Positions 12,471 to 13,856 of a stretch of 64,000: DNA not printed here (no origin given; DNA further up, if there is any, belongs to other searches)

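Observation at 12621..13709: GC-rich HAF-repeat surface protein with a PEP-CTERM-like anchor (VPAP-TM-KRRR), flanked by AT-rich orphan genes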

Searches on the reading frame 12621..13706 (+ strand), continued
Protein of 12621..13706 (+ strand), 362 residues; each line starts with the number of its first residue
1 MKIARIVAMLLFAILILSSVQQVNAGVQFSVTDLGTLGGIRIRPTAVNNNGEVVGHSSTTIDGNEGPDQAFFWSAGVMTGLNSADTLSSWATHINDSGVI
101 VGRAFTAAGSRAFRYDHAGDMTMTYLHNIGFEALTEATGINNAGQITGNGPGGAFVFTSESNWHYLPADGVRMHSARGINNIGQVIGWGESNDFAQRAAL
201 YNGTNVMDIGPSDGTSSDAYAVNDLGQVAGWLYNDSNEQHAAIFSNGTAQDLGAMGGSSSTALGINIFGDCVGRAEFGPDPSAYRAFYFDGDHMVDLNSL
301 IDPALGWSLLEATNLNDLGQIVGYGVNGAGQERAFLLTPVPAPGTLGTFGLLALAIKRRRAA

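Call 54: fold_search(model_id=the predicted structure, library=pdb)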
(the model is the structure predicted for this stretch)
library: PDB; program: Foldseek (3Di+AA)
matches with E <= 10: 468; with E <= 0.001: 85
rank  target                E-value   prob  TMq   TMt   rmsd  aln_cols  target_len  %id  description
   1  6f0t_A                2.8e-08  1.00  0.44  0.60   6.7       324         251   15  Crystal structure of Pizza6-SFW (released 2018-03-21)
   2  6ren_A                9.2e-08  1.00  0.44  0.60   6.4       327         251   14  Crystal structure of 3fPizza6-SH with Zn2+ (released 2019-07-31)
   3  1rwi_A                2.2e-07  1.00  0.46  0.61   6.6       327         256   14  Extracellular domain of Mycobacterium tuberculosis PknD (released 2004-04-27)
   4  6rek                  8.4e-07  1.00  0.44  0.59   6.7       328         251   15  Crystal structure of Pizza6-SH with Cu2+ (released 2019-07-31)
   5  7zpw_A                8.8e-07  1.00  0.44  0.59   6.4       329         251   14  Crystal structure of Pizza6-TSK-TSH with Silicotungstic Acid (STA) polyoxometalate (released 2023-05-10)
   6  6f0s                  1.0e-06  1.00  0.43  0.58   6.3       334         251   13  Crystal structure of Pizza6-SYW (released 2018-03-21)
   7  6i3b_A                1.1e-06  1.00  0.42  0.56   6.2       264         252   17  Crystal structure of cPizza6-AYW, a circularly permuted designer protein (released 2019-11-20)
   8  3ww9                  1.5e-06  1.00  0.45  0.60   6.0       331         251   13  Crystal structure of the computationally designed Pizza6 protein (released 2014-10-08)
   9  6qsf_A                1.6e-06  1.00  0.45  0.61   6.5       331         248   14  Crystal structure of Pizza6S in the presence of Keggin (STA) (released 2020-03-18)
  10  1rwi_B                3.2e-06  1.00  0.43  0.58   5.7       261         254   14  Extracellular domain of Mycobacterium tuberculosis PknD (released 2004-04-27)
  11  6qsd                  3.4e-06  1.00  0.44  0.59   6.0       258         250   17  Crystal structure of Pizza6S (released 2020-03-18)
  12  6rej                  3.7e-06  1.00  0.43  0.58   6.5       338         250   12  Crystal structure of Pizza6-SH with Zn2+ (released 2019-07-31)
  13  1rwl                  3.9e-06  1.00  0.42  0.56   6.6       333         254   14  Extracellular domain of Mycobacterium tuberculosis PknD (released 2004-04-27)
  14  6fhx_A                5.2e-06  1.00  0.48  0.50   9.6       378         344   12  Photorhabdus asymbiotica lectin (PHL) in complex with synthetic C-fucoside (released 2019-01-30)
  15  7zph                  5.5e-06  1.00  0.43  0.60   5.9       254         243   16  Crystal structure of Pizza6-TNK-RSH with Silicotungstic Acid (STA) polyoxometalate (released 2023-05-10)
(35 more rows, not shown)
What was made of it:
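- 12699..13637 (+): Seven-bladed beta-propeller made of 7 HAF repeats, aa 27-339. The best Foldseek PDB matches are beta-propellers: the PknD sensor domain, Pizza designs and Photorhabdus 7-blade lectins, with TM-scores of 0.42-0.61 among those top matches (call 54).
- Closest known: PknD extracellular sensor domain and 'Pizza' NHL propellers. Same: These are the best solved structural matches and they are all-beta propellers (Foldseek E 3e-8 to 1e-5, call 54).
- All top PDB matches are propellers (call 54).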

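Call 55: find_encoding_contigs(protein=P0005, flank=10000, max_places=4)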
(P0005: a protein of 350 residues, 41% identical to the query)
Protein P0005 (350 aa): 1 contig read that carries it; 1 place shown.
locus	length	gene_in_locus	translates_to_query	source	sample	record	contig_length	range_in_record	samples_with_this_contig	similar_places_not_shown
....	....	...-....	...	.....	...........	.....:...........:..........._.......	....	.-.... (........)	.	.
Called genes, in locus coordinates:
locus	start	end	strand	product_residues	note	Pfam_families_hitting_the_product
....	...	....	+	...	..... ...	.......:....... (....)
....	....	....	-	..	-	?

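Call 56: find_encoding_contigs(protein=P0004, flank=10000, max_places=4)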
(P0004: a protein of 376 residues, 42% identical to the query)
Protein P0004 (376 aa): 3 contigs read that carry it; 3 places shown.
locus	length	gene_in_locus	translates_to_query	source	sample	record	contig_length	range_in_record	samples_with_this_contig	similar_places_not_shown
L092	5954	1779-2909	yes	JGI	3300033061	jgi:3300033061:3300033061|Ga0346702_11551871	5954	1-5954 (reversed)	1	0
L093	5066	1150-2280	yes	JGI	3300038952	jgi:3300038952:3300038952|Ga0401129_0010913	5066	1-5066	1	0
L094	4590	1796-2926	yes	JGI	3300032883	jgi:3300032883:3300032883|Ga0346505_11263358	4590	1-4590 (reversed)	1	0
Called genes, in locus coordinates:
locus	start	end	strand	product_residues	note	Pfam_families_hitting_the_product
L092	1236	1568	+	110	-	-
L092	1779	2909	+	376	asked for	PF11949:DUF3466 (weak)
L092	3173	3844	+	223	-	-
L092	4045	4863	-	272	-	PF02652:Lactate_perm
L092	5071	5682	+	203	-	PF03162:Y_phosphatase2 (faint), PF22741:PTP-NADK (weak), PF00782:DSPc (weak)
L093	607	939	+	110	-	-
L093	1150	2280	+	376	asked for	PF11949:DUF3466 (weak)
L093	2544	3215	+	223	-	-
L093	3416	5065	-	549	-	?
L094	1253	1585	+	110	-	-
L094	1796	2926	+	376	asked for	PF11949:DUF3466 (weak)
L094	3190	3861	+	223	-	-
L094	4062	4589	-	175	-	?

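Call 61: find_homologous_proteins(query=P0005, max_evalue=1e-20)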
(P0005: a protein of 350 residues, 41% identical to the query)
Query P0005 (350 aa): 5604 proteins with E <= 1e-20 among 8000 candidates; the best 120 are listed.
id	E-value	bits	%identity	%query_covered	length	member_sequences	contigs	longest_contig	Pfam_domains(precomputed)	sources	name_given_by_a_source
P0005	4.5e-231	784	100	100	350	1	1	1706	PF11949.15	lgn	-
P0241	1.8e-118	414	59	97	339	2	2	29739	PF11949.15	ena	-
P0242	8.1e-95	336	50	83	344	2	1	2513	PF11949.15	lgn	-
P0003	4.8e-84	301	41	98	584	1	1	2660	PF07589.17,PF11949.15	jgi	jgi:probable HAF family extracellular repeat protein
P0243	6.5e-82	294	44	96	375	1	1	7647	PF11949.15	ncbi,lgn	-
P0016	2.0e-81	292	38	99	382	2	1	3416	PF11949.15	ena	-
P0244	4.3e-81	291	40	93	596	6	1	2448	PF11949.15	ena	-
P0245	9.5e-77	277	34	99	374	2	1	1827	PF11949.15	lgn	-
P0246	2.0e-76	276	45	95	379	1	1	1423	PF11949.15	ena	-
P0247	1.8e-75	273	42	91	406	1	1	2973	PF11949.15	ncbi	-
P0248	1.3e-74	270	46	92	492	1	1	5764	PF11949.15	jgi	jgi:probable HAF family extracellular repeat protein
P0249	1.6e-74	269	43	92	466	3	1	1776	PF11949.15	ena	-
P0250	2.4e-74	269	41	91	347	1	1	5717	PF11949.15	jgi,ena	-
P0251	1.9e-73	266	37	97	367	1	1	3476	PF07589.17,PF11949.15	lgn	-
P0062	2.0e-73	266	41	95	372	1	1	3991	PF07589.17,PF11949.15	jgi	jgi:probable HAF family extracellular repeat protein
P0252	1.9e-72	263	41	98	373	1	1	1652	PF11949.15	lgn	-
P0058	9.8e-72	260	41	90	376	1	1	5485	PF11949.15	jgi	jgi:probable HAF family extracellular repeat protein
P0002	1.4e-71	260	39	94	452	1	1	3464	PF11949.15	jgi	-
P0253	1.5e-71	260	37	91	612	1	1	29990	PF11949.15,PF21254.4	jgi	jgi:probable HAF family extracellular repeat protein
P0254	1.9e-71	259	46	92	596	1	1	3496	PF11949.15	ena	-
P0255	2.6e-71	259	42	87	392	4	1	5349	PF11949.15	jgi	jgi:probable HAF family extracellular repeat protein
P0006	3.4e-71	259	45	93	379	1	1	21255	PF11949.15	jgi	jgi:probable HAF family extracellular repeat protein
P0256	3.6e-71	258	38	98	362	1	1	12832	PF07589.17,PF11949.15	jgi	jgi:probable HAF family extracellular repeat protein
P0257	7.3e-71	257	40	93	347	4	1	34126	PF11949.15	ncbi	ncbi:MAG: hypothetical protein WCA38_16605 [Candidatus Acidiferrales bacterium]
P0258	1.7e-70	256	43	93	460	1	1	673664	PF11949.15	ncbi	-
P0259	3.1e-70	255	39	90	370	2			PF11949.15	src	-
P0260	1.7e-69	253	45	75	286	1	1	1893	PF11949.15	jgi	jgi:probable HAF family extracellular repeat protein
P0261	1.8e-69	253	40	97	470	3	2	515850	PF11949.15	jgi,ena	-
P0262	4.4e-69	252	48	93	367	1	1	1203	PF07589.17,PF11949.15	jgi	jgi:probable HAF family extracellular repeat protein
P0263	5.9e-69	251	44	93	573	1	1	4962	PF07589.17,PF11949.15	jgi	jgi:probable HAF family extracellular repeat protein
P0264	2.5e-68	249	38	99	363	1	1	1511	PF07589.17,PF11949.15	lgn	-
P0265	3.0e-68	249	43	98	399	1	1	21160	PF11949.15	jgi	jgi:probable HAF family extracellular repeat protein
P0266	3.0e-68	249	39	98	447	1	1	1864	PF11949.15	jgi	jgi:probable HAF family extracellular repeat protein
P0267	5.4e-68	248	40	99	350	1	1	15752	PF11949.15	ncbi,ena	-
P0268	5.6e-68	248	44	93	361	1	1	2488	PF11949.15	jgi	jgi:probable HAF family extracellular repeat protein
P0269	1.3e-67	247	43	94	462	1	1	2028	PF11949.15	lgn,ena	-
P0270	1.8e-67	246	40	86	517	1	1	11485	PF11949.15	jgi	jgi:probable HAF family extracellular repeat protein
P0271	3.0e-67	246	40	93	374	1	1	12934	PF11949.15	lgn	-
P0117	5.0e-67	245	43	93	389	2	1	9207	PF11949.15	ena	-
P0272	1.0e-66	244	43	93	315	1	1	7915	PF11949.15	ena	-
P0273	1.1e-66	244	41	93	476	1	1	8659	PF11949.15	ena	-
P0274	1.7e-66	243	43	99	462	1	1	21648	PF07589.17,PF11949.15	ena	-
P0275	1.9e-66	243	35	93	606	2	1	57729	PF11949.15,PF13205.13,PF19077.7,PF17936.8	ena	-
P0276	2.5e-66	242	38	89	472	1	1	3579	PF11949.15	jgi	jgi:probable HAF family extracellular repeat protein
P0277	3.0e-66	242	43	87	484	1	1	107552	PF11949.15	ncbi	-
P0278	3.7e-66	242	38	88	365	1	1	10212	PF11949.15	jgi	jgi:probable HAF family extracellular repeat protein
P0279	4.4e-66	242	40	93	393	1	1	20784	PF11949.15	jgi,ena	jgi:probable HAF family extracellular repeat protein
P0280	5.3e-66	241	39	89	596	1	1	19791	PF11949.15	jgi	jgi:probable HAF family extracellular repeat protein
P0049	6.3e-66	241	39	93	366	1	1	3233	PF11949.15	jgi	jgi:probable HAF family extracellular repeat protein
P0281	7.8e-66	241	42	95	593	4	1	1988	PF22352.3,PF00801.27,PF11949.15,PF17963.8,PF02010.22,PF18911.7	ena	-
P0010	8.5e-66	241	42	98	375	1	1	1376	PF07589.17,PF11949.15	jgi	jgi:probable HAF family extracellular repeat protein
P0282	8.7e-66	241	40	95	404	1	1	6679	PF07589.17,PF11949.15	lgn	-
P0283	1.1e-65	240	36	97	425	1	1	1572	PF11949.15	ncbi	-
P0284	1.7e-65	240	44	99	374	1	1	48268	PF11949.15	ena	-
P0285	2.3e-65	239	43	87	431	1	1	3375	PF11949.15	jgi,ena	-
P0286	4.6e-65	238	40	98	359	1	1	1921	PF11949.15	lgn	-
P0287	4.8e-65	238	41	99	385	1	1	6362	PF11949.15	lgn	-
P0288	5.7e-65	238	38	94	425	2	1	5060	PF11949.15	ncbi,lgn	-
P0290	1.3e-64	237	39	75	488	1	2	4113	PF11949.15,PF13927.13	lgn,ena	-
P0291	1.3e-64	237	37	89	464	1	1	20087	PF11949.15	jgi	jgi:probable HAF family extracellular repeat protein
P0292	1.3e-64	237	41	90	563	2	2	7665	PF01551.30,PF11949.15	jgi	jgi:probable HAF family extracellular repeat protein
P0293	1.5e-64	237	40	85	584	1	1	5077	PF11949.15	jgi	jgi:probable HAF family extracellular repeat protein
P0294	1.7e-64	236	44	93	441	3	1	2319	PF11949.15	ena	-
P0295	1.8e-64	236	43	92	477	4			PF11949.15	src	-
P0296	3.2e-64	236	42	85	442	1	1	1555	PF11949.15,PF22888.2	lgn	-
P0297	3.6e-64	235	41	97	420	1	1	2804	PF11949.15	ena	-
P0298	4.6e-64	235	42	87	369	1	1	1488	PF07589.17,PF11949.15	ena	-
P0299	4.7e-64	235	39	91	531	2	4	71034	PF11949.15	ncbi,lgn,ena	-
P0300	5.3e-64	235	39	94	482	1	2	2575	PF11949.15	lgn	-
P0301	7.2e-64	234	41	92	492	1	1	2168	PF11949.15,PF13927.13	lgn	-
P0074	7.6e-64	234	39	99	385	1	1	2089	PF07589.17,PF11949.15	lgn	-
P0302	1.5e-63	233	44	88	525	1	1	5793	PF11949.15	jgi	jgi:probable HAF family extracellular repeat protein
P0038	1.5e-63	233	44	97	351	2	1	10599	PF11949.15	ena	-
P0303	1.5e-63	233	45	91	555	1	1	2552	PF07679.23,PF11949.15,PF13927.13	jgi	jgi:probable HAF family extracellular repeat protein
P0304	2.1e-63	233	42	94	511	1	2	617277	PF11949.15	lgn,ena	-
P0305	2.4e-63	233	41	87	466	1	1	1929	PF11949.15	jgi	jgi:probable HAF family extracellular repeat protein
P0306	3.0e-63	232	41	97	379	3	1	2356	PF07589.17,PF11949.15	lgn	-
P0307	3.1e-63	232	44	99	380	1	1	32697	PF11949.15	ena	-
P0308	4.0e-63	232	43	87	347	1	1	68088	PF11949.15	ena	-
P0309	5.5e-63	231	40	96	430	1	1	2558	PF11949.15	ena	-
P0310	5.9e-63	231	44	100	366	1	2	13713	PF07589.17,PF11949.15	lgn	-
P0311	8.1e-63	231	42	90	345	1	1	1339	PF11949.15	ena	-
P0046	8.4e-63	231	41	97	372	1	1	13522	PF11949.15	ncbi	ncbi:MAG: PEP-CTERM sorting domain-containing protein [Thermoguttaceae bacterium]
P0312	8.9e-63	231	41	88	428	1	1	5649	PF11949.15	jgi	jgi:probable HAF family extracellular repeat protein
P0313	9.4e-63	231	38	100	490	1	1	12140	PF11949.15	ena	-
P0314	9.6e-63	231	40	94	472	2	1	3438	PF11949.15,PF13205.13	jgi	jgi:probable HAF family extracellular repeat protein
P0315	1.1e-62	230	42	89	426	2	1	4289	PF11949.15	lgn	-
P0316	2.3e-62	229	45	95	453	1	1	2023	PF11949.15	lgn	-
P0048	2.9e-62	229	43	99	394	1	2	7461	PF11949.15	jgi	jgi:probable HAF family extracellular repeat protein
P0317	3.1e-62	229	45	88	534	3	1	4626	PF11949.15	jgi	jgi:probable HAF family extracellular repeat protein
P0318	3.7e-62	229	39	97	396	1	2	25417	PF07589.17,PF11949.15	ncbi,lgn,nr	ncbi:MAG: PEP-CTERM sorting domain-containing protein [Gammaproteobacteria bacterium]|nr:PEP-CTERM s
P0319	3.8e-62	229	39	89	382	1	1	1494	PF11949.15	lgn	-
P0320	4.0e-62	229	39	94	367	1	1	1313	PF11949.15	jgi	jgi:probable HAF family extracellular repeat protein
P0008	4.1e-62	229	38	74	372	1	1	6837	PF11949.15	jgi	jgi:probable HAF family extracellular repeat protein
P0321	4.2e-62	229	41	87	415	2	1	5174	PF11949.15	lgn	-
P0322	5.0e-62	228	38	88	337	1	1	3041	PF11949.15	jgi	jgi:probable HAF family extracellular repeat protein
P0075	6.7e-62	228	43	93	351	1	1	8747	PF07589.17,PF11949.15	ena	-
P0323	7.1e-62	228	39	93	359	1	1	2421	PF11949.15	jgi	jgi:probable HAF family extracellular repeat protein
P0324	7.8e-62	228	35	92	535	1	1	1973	PF11949.15,PF02494.23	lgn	-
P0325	9.6e-62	227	38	99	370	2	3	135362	PF07589.17,PF11949.15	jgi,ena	jgi:probable HAF family extracellular repeat protein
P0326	9.9e-62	227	42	93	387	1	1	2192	PF11949.15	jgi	-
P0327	1.1e-61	227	44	98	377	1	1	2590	PF11949.15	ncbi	-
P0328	1.3e-61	227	43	97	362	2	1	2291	PF11949.15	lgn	-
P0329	1.3e-61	227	42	94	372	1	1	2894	PF11949.15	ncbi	-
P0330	1.4e-61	227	40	89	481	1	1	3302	PF11949.15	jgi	jgi:probable HAF family extracellular repeat protein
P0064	1.5e-61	227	43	99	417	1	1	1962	PF07589.17,PF11949.15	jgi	jgi:probable HAF family extracellular repeat protein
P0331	1.5e-61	227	41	99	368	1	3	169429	PF07589.17,PF11949.15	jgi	jgi:probable HAF family extracellular repeat protein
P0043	2.0e-61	226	41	94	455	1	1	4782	PF11949.15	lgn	-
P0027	2.2e-61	226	41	94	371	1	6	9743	PF07589.17,PF11949.15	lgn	-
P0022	2.5e-61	226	42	87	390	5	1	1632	PF11949.15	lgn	-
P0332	2.7e-61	226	40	97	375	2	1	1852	PF11949.15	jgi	jgi:probable HAF family extracellular repeat protein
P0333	3.4e-61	226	42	97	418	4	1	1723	PF11949.15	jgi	-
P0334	3.5e-61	226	45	99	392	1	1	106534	PF07589.17,PF11949.15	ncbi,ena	-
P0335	4.1e-61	225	38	87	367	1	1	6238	PF11949.15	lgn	-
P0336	4.6e-61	225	41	100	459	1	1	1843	PF11949.15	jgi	jgi:probable HAF family extracellular repeat protein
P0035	5.2e-61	225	36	99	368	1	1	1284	PF07589.17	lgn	-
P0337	5.9e-61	225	39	99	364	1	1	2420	PF11949.15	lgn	-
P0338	5.9e-61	225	39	100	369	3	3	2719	PF07589.17,PF11949.15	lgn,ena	-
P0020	6.4e-61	225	42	93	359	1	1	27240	PF11949.15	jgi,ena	-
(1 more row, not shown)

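Call 62: find_encoding_contigs(protein=P0241, flank=10000, max_places=4)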
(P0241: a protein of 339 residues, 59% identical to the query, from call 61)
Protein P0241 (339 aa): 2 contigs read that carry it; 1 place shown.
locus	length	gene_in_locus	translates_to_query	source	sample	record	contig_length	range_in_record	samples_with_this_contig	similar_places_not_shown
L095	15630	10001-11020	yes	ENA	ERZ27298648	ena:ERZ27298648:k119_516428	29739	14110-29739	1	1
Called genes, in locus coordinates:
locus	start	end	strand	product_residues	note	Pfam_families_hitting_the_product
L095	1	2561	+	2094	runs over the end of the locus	PF13620:CarboxypepD_reg (weak)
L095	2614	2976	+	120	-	-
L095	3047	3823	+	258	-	PF00512:HisKA (weak), PF02518:HATPase_c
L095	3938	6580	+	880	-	PF00005:ABC_tran (faint), PF02463:SMC_N (faint), PF13555:AAA_29 (faint), PF20703:nSTAND1 (faint), PF20720:nSTAND3 (faint), PF13304:AAA_21 (faint), PF17760:UvrA_inter, PF00684:DnaJ_CXXCXGXG (faint)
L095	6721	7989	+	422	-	PF01541:GIY-YIG (weak), PF27096:UvrC_M, PF02151:UVR (weak), PF08459:UvrC_RNaseH_dom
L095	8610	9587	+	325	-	PF01820:Dala_Dala_lig_N, PF02655:ATP-grasp_3, PF14397:ATPgrasp_ST (faint), PF07478:Dala_Dala_lig_C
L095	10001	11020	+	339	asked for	PF11949:DUF3466 (faint)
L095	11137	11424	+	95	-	-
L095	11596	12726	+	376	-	PF20686:CsoSCA_cat (faint)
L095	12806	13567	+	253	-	PF01522:Polysacc_deac_1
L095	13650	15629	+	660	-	?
